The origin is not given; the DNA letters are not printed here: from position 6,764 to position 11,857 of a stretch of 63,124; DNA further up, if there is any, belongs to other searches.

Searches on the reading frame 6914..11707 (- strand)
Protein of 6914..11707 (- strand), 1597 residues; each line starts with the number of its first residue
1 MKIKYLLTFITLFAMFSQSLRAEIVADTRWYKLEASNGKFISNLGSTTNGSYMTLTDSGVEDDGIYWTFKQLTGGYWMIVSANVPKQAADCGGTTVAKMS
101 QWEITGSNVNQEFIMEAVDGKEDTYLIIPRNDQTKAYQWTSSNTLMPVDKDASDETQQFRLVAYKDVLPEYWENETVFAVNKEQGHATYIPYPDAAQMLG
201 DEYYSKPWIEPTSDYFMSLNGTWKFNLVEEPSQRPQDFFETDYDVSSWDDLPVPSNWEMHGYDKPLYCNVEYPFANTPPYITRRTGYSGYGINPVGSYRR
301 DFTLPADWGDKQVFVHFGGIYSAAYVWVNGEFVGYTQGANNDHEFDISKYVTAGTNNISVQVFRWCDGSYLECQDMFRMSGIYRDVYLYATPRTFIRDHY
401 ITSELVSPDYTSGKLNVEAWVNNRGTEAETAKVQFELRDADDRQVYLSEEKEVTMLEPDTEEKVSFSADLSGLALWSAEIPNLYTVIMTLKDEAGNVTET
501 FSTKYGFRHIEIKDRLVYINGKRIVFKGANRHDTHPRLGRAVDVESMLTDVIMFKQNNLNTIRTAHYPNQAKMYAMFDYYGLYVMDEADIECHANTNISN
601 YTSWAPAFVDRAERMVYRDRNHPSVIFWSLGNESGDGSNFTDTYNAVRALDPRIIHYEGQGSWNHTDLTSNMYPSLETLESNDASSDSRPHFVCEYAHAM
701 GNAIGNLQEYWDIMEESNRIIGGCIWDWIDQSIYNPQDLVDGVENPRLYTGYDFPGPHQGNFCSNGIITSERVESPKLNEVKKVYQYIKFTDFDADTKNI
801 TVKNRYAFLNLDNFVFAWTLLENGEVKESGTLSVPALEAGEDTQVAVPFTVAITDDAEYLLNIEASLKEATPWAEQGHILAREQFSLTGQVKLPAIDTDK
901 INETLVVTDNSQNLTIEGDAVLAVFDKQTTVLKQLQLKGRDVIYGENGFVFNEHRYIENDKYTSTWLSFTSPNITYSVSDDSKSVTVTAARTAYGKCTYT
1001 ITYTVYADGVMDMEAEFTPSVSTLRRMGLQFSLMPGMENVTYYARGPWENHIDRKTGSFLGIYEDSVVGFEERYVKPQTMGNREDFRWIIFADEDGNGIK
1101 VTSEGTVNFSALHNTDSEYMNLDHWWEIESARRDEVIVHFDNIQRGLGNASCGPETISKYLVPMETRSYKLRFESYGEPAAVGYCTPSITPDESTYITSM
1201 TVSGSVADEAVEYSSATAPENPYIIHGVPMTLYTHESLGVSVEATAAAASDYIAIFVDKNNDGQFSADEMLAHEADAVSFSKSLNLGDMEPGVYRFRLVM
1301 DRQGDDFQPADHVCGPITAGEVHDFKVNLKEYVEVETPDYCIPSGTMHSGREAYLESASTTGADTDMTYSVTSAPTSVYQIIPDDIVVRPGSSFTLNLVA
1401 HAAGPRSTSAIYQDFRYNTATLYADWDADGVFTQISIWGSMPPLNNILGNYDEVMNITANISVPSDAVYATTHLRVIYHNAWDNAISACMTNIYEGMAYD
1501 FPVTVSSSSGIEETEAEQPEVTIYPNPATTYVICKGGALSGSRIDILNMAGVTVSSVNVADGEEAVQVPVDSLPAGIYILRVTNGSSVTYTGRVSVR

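Call 64: search_protein_families(library=pfam, proteins=[window:6914-11707:-], max_evalue=0.00001)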
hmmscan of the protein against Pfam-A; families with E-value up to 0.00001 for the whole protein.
window:6914-11707:- (1597 aa): 8 families
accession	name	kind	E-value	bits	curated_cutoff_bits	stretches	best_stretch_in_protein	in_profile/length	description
PF02836.23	Glyco_hydro_2_C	-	4.5e-81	272.7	21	1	510-790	1-302/302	Glycosyl hydrolases family 2, TIM barrel domain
PF02929.23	Bgal_small_N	-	1.4e-51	176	25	1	919-1173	3-246/248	Beta galactosidase small chain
PF02837.24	Glyco_hydro_2_N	-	2.3e-43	148.5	28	1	217-392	2-169/169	Glycosyl hydrolases family 2, sugar binding domain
PF16353.11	LacZ_4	-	8.5e-28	96.9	27.3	1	800-887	1-86/87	Beta-galactosidase, domain 4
PF00703.27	Glyco_hydro_2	-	3.4e-17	63.6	23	1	394-508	1-109/109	Glycosyl hydrolases family 2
PF20009.4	GEVED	-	3.7e-15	56.9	24.4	2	1421-1503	3-77/78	GEVED domain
PF18962.6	Por_Secre_tail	-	8.7e-10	39.2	27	1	1523-1589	1-69/75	Secretion system C-terminal sorting domain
PF22666.2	Glyco_hydro_2_N2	-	2.3e-08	34.7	27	1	298-362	52-117/167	Glycosyl hydrolase 2 galactose-binding domain-like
